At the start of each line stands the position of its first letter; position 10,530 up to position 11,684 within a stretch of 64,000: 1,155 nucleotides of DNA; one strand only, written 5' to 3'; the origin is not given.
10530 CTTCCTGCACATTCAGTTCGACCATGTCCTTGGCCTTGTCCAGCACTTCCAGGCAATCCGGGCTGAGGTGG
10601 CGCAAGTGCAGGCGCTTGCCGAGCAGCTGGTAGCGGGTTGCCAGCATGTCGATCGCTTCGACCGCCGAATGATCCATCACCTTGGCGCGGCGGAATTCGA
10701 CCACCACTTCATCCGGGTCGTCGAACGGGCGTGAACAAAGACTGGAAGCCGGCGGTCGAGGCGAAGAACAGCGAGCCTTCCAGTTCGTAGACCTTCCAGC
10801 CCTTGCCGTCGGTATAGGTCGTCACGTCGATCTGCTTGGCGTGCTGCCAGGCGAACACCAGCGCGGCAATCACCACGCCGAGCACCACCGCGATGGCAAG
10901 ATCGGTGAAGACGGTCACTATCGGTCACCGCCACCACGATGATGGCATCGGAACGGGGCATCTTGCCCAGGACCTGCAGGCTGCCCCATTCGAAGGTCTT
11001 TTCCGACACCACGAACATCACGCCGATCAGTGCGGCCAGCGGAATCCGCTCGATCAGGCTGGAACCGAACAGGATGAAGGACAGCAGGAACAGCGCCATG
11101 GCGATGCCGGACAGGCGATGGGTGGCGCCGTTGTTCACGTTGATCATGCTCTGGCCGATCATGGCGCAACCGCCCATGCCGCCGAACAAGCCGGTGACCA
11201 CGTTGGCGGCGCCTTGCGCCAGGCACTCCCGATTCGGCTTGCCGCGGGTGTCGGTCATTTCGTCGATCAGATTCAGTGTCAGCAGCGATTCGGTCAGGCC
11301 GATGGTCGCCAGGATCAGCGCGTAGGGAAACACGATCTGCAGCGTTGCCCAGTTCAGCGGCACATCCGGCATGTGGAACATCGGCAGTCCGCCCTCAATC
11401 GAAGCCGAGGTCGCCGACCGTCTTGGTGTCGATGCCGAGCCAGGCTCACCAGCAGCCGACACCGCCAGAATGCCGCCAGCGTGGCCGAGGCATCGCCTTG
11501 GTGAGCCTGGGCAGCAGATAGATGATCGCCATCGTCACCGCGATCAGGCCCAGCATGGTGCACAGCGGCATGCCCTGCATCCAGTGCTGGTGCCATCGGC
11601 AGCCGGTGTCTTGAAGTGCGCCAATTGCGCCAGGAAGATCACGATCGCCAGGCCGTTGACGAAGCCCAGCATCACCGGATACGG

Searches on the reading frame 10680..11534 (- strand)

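Call 32: search_protein_families(library=pfam, proteins=[window:10680-11534:-], max_evalue=0.001)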
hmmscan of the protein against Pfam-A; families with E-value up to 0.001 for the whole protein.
window:10680-11534:- (285 aa): 3 families
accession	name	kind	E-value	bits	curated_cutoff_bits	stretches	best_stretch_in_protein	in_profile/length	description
PF00916.26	Sulfate_transp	-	2.6e-28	99.3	23.2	1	42-202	220-379/380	Sulfate permease family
PF16983.11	MFS_MOT1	-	1.3e-06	29.1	30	1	86-176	14-107/111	Molybdate transporter of MFS superfamily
PF00860.26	Xan_ur_permease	-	0.00011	21.5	27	1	51-176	214-347/389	Permease family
